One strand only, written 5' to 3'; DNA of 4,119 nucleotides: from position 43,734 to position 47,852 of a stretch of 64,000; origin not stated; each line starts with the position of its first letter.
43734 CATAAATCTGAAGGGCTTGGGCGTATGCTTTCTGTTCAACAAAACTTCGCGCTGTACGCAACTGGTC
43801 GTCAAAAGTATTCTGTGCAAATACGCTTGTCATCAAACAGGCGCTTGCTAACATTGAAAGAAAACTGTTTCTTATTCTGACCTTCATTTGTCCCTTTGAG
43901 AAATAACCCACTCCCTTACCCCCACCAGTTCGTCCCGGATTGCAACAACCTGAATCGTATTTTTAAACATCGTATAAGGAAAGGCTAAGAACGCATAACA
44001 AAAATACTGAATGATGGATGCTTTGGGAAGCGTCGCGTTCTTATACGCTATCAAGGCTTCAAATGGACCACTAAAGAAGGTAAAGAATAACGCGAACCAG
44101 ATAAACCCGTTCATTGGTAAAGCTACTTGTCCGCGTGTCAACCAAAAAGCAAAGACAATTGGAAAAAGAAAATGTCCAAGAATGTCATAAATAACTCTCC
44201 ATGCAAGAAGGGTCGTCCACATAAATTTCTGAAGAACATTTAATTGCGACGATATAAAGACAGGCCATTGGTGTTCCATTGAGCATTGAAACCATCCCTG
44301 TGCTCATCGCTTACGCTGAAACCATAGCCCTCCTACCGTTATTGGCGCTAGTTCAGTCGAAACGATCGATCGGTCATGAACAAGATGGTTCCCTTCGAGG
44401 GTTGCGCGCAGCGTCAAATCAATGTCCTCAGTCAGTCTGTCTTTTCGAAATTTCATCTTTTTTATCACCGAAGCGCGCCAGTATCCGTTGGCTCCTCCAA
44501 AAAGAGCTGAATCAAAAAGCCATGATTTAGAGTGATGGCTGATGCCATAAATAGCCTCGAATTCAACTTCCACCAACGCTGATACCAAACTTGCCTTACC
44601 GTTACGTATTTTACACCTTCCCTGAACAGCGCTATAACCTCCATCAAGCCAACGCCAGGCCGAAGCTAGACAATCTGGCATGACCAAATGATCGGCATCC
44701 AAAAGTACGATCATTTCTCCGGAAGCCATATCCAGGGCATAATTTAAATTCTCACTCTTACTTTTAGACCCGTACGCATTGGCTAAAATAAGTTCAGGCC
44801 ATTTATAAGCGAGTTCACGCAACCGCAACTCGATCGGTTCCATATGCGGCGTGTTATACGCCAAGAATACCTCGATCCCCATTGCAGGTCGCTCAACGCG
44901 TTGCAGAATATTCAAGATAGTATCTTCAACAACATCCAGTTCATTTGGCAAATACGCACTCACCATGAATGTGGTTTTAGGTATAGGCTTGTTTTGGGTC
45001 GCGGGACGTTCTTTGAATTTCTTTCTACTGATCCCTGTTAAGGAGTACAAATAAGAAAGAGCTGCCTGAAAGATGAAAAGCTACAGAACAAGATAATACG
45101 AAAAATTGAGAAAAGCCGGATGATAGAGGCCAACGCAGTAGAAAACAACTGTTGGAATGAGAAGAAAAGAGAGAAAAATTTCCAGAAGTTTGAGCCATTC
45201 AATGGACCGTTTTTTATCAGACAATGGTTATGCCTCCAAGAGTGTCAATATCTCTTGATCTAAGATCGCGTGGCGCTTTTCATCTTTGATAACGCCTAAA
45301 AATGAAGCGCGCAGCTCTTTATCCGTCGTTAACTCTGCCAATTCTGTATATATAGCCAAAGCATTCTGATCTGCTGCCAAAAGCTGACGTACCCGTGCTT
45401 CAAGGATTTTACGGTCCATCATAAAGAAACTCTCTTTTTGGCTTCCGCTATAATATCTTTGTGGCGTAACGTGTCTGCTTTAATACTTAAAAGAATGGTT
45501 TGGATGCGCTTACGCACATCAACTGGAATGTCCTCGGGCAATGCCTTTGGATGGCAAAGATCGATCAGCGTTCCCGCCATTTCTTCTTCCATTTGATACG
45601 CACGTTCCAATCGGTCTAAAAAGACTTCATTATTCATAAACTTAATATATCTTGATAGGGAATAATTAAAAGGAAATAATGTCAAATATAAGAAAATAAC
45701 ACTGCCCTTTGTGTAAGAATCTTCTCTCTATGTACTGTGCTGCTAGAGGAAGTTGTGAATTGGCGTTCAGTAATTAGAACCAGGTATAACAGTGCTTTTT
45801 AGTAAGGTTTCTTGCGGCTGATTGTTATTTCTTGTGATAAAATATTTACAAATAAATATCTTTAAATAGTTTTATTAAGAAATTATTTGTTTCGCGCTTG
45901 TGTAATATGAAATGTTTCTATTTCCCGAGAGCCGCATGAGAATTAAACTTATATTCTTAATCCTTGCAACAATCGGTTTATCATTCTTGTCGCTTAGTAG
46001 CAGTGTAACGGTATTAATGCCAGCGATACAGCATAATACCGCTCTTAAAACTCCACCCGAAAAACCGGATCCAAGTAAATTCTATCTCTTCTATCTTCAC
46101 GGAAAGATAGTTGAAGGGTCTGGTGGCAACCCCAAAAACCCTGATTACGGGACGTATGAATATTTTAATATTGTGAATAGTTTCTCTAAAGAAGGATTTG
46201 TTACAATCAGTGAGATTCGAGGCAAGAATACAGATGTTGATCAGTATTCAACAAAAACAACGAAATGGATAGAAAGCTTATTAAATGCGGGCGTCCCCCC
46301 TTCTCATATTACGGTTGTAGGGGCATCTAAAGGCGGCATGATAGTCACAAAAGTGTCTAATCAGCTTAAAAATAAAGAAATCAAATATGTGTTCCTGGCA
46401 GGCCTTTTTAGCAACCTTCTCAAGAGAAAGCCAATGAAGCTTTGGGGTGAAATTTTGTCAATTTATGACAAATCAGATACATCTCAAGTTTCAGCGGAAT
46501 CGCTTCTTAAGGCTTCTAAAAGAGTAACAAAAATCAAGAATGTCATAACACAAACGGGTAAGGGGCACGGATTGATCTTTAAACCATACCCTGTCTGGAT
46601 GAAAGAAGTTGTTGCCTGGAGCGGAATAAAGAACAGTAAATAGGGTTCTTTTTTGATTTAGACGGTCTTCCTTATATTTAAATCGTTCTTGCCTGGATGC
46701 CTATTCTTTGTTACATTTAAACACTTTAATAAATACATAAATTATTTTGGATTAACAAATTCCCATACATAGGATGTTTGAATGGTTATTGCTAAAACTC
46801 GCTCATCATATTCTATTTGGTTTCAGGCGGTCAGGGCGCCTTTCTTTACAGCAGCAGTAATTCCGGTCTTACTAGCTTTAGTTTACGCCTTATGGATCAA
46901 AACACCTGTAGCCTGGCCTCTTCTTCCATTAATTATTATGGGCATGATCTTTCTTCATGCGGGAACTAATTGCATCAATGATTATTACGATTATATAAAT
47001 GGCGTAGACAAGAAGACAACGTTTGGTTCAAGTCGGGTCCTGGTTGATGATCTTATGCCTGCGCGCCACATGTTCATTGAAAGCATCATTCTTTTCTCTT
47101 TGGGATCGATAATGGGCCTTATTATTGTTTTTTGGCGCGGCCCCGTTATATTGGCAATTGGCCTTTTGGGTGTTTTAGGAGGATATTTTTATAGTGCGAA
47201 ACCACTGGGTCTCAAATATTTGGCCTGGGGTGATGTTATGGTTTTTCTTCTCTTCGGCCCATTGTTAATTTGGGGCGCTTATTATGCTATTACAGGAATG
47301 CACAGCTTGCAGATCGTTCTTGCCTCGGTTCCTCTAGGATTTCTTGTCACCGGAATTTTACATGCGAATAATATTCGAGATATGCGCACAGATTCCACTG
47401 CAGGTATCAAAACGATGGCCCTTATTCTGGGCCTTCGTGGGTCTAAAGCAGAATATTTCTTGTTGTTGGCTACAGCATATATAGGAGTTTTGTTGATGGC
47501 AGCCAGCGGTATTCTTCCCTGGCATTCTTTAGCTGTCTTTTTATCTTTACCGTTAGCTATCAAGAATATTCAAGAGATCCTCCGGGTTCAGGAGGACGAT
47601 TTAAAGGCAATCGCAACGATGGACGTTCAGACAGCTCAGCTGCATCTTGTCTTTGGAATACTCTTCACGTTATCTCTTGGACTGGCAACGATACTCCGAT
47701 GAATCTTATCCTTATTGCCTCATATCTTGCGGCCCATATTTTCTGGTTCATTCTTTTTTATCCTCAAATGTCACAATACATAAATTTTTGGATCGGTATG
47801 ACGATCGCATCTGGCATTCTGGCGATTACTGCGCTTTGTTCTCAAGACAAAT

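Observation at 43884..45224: GT2 polysaccharide synthase held in one frame but cut by TAG and TGA, the TGA exactly on the invariant Trp of QxxRW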

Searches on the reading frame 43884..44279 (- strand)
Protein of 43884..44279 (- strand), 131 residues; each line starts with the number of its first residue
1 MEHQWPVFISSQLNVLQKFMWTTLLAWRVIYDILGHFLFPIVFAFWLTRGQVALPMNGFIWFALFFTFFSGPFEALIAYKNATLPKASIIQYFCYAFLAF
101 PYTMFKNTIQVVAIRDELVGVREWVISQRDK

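Call 16: find_encoding_contigs(protein=window:43884-44279:-, flank=4000, max_places=5)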
Protein window:43884-44279:- (131 aa): no gene with exactly this product is on record in the collection.

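Call 38: list_cluster_members(proteins=[P0121, window:43884-44279:-, window:44304-44966:-, window:45228-45422:-])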
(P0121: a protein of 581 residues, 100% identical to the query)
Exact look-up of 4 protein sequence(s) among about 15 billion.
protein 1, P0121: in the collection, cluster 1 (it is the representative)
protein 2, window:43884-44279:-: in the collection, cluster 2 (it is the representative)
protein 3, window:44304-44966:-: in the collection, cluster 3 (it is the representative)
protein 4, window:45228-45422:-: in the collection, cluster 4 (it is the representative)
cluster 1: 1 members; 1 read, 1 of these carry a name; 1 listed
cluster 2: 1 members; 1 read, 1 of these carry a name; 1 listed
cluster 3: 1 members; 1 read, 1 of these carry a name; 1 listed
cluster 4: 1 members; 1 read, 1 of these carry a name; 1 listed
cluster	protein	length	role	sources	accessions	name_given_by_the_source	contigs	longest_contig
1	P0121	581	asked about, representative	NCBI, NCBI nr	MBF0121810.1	MAG: tetratricopeptide repeat protein [Candidatus Omnitrophica bacterium] | tetratricopeptide repeat protein [Candidatus Omnitrophota bacterium]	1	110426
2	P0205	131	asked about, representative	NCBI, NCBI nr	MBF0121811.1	MAG: hypothetical protein HQL21_00205 [Candidatus Omnitrophica bacterium] | hypothetical protein [Candidatus Omnitrophota bacterium]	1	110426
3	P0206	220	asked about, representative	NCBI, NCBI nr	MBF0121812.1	MAG: glycosyltransferase family 2 protein [Candidatus Omnitrophica bacterium] | glycosyltransferase family 2 protein [Candidatus Omnitrophota bacterium]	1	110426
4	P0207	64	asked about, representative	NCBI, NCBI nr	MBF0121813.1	MAG: hypothetical protein HQL21_00215 [Candidatus Omnitrophica bacterium] | hypothetical protein [Candidatus Omnitrophota bacterium]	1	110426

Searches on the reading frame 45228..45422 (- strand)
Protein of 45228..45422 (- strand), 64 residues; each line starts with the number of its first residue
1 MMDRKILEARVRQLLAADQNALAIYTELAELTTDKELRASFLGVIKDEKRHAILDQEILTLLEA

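Call 7: search_protein_families(library=pfam, proteins=[window:45228-45422:-], max_evalue=0.01)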
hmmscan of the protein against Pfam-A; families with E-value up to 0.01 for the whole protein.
window:45228-45422:- (64 aa): 0 families

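Call 25: search_protein_families(library=ncbifam, proteins=[window:45228-45422:-], max_evalue=0.1)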
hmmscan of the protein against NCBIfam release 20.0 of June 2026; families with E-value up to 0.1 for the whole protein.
window:45228-45422:- (64 aa): 5 families
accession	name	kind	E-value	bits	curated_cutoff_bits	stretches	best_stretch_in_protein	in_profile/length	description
NF058678.1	EncB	exception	0.00025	21.2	210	1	9-63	13-67/160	encapsulin nanocompartment ferritin-like cargo protein EncB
NF058679.1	EncB_fam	subfamily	0.00066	19.7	90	1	9-62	23-76/117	encapsulin nanocompartment ferritin-likeEncB family encapsulin nanocompartment ferritin-like cargo protein cargo protein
TIGR04535.1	ferrit_encaps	subfamily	0.028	14.4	125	1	14-57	21-64/114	encapsulin-associated ferritin-like protein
NF009990.0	PRK13456.1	equivalog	0.059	12.9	158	1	9-42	112-145/188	DNA protection protein DPS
NF040955.1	Arch_DPS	equivalog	0.06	13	250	1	9-48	107-148/177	DNA protection during starvation protein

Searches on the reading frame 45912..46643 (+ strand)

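Call 7: search_protein_families(library=pfam, proteins=[window:45912-46643:+], max_evalue=0.01)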
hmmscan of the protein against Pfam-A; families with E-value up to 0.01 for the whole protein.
window:45912-46643:+ (243 aa): 2 families
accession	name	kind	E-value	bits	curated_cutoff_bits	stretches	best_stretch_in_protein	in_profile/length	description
PF02230.22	Abhydrolase_2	-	0.00023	21.5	23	0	105-149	79-123/217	Phospholipase/Carboxylesterase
PF07859.19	Abhydrolase_3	-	0.00094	19.4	25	1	115-161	54-104/210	alpha/beta hydrolase fold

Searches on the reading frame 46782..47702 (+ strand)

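Call 39: search_protein_families(library=pfam, proteins=[window:46782-47702:+], max_evalue=0.0001)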
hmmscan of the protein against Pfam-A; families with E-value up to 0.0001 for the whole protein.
window:46782-47702:+ (306 aa): 1 family
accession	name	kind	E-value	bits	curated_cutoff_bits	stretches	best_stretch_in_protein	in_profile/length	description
PF01040.23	UbiA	-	3.3e-34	118.7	34.2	1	26-271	2-236/250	UbiA prenyltransferase family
